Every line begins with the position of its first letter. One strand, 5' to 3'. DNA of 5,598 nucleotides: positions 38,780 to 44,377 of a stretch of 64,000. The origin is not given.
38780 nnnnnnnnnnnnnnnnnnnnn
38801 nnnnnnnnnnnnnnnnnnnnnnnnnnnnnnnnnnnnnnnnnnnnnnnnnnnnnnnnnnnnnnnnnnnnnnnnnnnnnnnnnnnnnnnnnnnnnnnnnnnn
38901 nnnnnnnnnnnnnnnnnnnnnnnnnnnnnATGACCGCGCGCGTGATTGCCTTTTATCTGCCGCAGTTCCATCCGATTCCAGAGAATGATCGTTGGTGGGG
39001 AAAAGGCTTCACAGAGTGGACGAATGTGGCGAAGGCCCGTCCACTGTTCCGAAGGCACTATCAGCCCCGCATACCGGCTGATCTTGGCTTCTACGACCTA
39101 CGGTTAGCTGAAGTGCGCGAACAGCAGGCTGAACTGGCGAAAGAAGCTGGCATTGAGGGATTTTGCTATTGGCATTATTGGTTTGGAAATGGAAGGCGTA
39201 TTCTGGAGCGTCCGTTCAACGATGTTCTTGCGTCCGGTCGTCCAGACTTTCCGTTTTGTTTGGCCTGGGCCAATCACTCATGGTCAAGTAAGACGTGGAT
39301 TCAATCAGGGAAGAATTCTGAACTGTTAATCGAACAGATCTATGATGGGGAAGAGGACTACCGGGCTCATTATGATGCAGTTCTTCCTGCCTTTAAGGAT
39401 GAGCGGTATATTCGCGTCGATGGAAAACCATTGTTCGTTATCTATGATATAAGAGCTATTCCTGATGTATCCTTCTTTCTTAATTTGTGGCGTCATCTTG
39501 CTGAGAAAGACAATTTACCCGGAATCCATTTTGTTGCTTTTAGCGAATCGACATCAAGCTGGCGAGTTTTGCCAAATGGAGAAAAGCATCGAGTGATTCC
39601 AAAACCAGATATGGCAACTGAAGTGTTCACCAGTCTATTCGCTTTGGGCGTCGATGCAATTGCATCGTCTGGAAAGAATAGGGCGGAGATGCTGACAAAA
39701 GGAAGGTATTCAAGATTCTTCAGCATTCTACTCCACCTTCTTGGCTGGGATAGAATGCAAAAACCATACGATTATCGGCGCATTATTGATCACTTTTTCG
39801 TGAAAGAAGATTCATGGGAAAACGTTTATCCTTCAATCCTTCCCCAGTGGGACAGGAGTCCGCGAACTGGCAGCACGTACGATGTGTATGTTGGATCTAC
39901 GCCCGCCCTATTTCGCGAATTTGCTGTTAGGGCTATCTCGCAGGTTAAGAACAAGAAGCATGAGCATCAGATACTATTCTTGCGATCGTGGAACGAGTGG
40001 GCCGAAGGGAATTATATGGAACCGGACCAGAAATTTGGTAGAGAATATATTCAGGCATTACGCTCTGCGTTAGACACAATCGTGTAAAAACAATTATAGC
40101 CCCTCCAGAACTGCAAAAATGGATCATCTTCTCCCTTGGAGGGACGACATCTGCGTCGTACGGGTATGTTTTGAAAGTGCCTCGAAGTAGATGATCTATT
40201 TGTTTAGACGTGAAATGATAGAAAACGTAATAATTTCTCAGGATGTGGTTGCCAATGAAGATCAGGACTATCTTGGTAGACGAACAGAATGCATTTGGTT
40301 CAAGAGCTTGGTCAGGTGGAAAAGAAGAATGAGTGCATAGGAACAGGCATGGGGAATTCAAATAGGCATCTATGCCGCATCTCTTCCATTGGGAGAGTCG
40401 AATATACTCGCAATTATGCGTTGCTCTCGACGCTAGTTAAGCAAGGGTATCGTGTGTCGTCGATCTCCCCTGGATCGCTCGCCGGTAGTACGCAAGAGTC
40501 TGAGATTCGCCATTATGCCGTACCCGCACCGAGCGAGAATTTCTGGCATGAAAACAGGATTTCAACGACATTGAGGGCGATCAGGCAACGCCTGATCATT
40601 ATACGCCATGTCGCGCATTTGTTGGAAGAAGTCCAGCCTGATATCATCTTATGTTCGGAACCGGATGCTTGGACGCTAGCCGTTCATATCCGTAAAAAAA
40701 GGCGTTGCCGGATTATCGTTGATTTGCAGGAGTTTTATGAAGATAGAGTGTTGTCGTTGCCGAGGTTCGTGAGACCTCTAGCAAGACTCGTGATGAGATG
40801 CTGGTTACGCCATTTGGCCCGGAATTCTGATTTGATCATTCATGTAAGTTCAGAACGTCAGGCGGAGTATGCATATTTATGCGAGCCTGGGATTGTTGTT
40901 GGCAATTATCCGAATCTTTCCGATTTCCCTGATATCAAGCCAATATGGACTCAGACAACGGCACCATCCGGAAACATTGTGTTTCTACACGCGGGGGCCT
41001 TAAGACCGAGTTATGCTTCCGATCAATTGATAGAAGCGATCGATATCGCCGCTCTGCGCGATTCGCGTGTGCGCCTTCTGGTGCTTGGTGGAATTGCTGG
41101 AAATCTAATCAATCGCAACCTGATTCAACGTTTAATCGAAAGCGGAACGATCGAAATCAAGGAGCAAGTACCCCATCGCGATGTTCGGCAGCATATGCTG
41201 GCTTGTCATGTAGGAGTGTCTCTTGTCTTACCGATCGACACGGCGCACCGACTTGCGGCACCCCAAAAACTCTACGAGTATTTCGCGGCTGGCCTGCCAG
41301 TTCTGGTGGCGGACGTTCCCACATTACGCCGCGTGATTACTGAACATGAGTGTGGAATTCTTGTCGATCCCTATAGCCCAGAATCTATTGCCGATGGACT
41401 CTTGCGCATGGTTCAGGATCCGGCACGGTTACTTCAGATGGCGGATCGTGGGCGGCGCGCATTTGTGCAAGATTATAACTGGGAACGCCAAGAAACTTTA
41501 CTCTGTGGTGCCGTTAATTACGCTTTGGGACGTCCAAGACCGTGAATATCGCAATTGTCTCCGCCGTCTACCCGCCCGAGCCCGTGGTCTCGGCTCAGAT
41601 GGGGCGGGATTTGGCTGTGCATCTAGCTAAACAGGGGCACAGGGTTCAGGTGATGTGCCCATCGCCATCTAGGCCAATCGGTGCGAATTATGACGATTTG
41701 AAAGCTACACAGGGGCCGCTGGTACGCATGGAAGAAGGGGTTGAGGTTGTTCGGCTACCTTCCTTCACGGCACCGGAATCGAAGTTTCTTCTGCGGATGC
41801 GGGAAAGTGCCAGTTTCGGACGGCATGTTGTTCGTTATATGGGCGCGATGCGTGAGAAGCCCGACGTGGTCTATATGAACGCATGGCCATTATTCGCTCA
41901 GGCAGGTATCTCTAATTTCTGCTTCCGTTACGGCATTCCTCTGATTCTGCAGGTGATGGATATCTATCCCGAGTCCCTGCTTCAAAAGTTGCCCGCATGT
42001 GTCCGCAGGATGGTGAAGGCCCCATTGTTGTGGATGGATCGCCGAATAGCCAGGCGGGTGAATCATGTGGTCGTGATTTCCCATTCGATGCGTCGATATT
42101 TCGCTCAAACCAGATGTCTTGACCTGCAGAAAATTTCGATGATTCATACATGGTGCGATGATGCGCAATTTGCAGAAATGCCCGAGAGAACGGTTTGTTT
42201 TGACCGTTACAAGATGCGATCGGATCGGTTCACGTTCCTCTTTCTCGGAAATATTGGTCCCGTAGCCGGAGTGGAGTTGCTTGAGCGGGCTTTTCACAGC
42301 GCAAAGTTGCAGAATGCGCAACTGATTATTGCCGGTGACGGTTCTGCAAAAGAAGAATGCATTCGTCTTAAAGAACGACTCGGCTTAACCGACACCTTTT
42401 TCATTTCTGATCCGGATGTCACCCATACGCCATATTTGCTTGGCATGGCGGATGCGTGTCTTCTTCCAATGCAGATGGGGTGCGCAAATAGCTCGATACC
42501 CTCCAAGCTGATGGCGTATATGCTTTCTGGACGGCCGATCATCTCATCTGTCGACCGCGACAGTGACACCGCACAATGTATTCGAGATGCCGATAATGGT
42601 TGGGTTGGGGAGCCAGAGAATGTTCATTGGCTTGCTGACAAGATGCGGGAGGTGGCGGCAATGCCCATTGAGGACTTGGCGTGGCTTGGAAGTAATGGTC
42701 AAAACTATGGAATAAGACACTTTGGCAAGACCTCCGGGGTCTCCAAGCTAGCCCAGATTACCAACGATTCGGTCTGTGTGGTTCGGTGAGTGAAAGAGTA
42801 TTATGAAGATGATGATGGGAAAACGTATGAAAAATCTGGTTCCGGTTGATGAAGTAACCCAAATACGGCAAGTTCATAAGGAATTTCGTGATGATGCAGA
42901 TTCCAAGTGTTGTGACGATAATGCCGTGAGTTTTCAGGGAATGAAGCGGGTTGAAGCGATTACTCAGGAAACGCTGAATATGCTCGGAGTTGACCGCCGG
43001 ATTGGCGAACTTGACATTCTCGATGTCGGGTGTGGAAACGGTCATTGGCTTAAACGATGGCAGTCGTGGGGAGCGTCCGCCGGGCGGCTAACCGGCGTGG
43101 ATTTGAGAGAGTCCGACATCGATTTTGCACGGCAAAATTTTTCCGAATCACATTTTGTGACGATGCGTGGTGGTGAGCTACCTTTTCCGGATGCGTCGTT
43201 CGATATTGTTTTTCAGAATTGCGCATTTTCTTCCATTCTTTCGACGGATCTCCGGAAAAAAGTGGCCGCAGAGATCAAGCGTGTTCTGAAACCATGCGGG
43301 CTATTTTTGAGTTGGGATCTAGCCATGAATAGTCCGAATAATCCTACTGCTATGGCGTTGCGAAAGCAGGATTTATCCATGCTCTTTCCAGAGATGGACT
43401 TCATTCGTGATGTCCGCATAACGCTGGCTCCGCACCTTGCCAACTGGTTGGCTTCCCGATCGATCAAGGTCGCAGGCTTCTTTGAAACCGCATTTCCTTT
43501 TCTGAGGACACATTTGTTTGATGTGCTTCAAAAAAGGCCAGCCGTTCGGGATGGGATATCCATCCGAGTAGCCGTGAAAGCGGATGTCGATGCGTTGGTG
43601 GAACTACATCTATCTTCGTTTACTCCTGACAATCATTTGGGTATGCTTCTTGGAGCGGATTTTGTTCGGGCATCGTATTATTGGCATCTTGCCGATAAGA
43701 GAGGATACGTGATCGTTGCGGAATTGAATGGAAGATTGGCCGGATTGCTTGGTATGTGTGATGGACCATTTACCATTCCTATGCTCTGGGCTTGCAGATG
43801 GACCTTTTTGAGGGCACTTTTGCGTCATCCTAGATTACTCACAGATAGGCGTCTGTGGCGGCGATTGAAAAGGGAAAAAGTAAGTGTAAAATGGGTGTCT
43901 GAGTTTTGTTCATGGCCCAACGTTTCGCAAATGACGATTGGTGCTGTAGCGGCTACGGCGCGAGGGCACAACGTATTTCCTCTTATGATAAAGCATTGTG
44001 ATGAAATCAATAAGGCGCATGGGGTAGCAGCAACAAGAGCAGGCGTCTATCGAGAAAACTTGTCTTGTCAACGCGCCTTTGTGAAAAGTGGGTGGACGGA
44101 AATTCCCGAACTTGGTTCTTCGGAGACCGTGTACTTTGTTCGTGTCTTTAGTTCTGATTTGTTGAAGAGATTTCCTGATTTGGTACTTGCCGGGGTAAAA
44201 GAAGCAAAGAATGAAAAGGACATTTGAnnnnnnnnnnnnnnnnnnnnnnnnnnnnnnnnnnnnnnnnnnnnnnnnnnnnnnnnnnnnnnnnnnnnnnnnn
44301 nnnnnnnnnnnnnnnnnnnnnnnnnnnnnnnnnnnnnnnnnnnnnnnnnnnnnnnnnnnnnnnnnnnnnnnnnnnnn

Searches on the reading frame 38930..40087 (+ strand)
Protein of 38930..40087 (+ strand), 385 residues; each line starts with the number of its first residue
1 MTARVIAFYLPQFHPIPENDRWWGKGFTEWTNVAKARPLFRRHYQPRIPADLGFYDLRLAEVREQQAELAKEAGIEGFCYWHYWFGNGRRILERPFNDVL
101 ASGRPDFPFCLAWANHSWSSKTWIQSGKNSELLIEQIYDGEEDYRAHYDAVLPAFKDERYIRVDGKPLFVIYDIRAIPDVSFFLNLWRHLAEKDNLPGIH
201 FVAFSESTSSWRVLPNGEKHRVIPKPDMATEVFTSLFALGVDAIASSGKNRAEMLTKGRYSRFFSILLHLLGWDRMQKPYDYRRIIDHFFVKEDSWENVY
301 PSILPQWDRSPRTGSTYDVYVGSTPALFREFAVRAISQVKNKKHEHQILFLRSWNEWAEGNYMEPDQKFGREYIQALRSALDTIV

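Call 36: search_protein_families(library=pfam, proteins=[window:38930-40087:+], max_evalue=0.00001)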
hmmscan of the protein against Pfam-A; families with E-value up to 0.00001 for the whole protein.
window:38930-40087:+ (385 aa): 1 family
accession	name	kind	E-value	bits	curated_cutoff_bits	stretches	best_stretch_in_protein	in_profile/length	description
PF14307.12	Glyco_tran_WbsX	-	1.6e-130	436.1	25.1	1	5-377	1-350/350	Glycosyltransferase WbsX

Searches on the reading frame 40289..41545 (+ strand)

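Call 36: search_protein_families(library=pfam, proteins=[window:40289-41545:+], max_evalue=0.00001)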
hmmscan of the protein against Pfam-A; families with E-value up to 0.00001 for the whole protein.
window:40289-41545:+ (418 aa): 5 families
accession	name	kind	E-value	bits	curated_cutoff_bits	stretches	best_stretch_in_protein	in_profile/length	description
PF00534.26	Glycos_transf_1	-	1.1e-17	64.6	26.4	1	223-390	9-171/172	Glycosyl transferases group 1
PF13692.12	Glyco_trans_1_4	-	4.5e-14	53.3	27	1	231-377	3-142/142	Glycosyl transferases group 1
PF13579.12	Glyco_trans_4_4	-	1.9e-07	32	29.7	1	43-189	8-137/158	Glycosyl transferase 4-like domain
PF13524.12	Glyco_trans_1_2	-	2.3e-07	31.3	25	1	287-400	28-137/144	Glycosyl transferase-like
PF13439.12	Glyco_transf_4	-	4.7e-07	30.4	28.5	1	43-189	9-143/170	Glycosyltransferase Family 4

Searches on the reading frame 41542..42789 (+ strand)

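Call 36: search_protein_families(library=pfam, proteins=[window:41542-42789:+], max_evalue=0.00001)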
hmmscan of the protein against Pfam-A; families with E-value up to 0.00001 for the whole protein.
window:41542-42789:+ (415 aa): 4 families
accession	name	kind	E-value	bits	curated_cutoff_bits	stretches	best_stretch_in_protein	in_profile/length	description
PF13579.12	Glyco_trans_4_4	-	3.5e-18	66.9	29.7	1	22-202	8-156/158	Glycosyl transferase 4-like domain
PF13439.12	Glyco_transf_4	-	5e-17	62.9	28.5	1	22-207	9-168/170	Glycosyltransferase Family 4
PF00534.26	Glycos_transf_1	-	1.2e-15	58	26.4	1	224-386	10-169/172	Glycosyl transferases group 1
PF13692.12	Glyco_trans_1_4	-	4.4e-14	53.4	27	1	230-371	2-139/142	Glycosyl transferases group 1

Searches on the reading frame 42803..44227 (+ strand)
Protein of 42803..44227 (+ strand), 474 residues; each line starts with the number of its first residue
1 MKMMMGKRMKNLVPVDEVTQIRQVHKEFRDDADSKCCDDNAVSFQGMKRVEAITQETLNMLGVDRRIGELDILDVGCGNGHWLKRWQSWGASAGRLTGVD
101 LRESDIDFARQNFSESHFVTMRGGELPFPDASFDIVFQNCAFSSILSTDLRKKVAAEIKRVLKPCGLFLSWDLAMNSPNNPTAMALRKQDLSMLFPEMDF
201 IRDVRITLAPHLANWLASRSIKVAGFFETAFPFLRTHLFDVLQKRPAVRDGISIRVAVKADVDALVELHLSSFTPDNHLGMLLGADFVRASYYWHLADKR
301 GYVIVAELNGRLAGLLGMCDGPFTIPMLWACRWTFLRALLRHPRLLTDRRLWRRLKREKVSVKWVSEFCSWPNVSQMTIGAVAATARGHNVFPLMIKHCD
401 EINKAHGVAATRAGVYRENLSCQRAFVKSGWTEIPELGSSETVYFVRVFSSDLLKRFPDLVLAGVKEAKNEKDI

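Call 36: search_protein_families(library=pfam, proteins=[window:42803-44227:+], max_evalue=0.00001)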
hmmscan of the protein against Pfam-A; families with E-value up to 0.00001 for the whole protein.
window:42803-44227:+ (474 aa): 7 families
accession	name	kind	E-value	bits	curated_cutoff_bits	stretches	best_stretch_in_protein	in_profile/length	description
PF08241.18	Methyltransf_11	-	1.5e-18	67.6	21.2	1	73-169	1-94/95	Methyltransferase domain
PF13649.12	Methyltransf_25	-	2.6e-18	67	27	1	72-166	1-97/97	Methyltransferase domain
PF13847.12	Methyltransf_31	-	5.4e-15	55.8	27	1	70-174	5-113/145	Methyltransferase domain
PF08242.18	Methyltransf_12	-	9.6e-09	36.3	30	1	73-168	1-98/98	Methyltransferase domain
PF01209.24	Ubie_methyltran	-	1.3e-07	31.7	20.1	1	69-170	49-151/233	ubiE/COQ5 methyltransferase family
PF13489.12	Methyltransf_23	-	1.2e-06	28.9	27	1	70-197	24-138/164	Methyltransferase domain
PF03141.22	Methyltransf_29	-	7.6e-06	25.2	23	1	71-169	120-216/506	Putative S-adenosyl-L-methionine-dependent methyltransferase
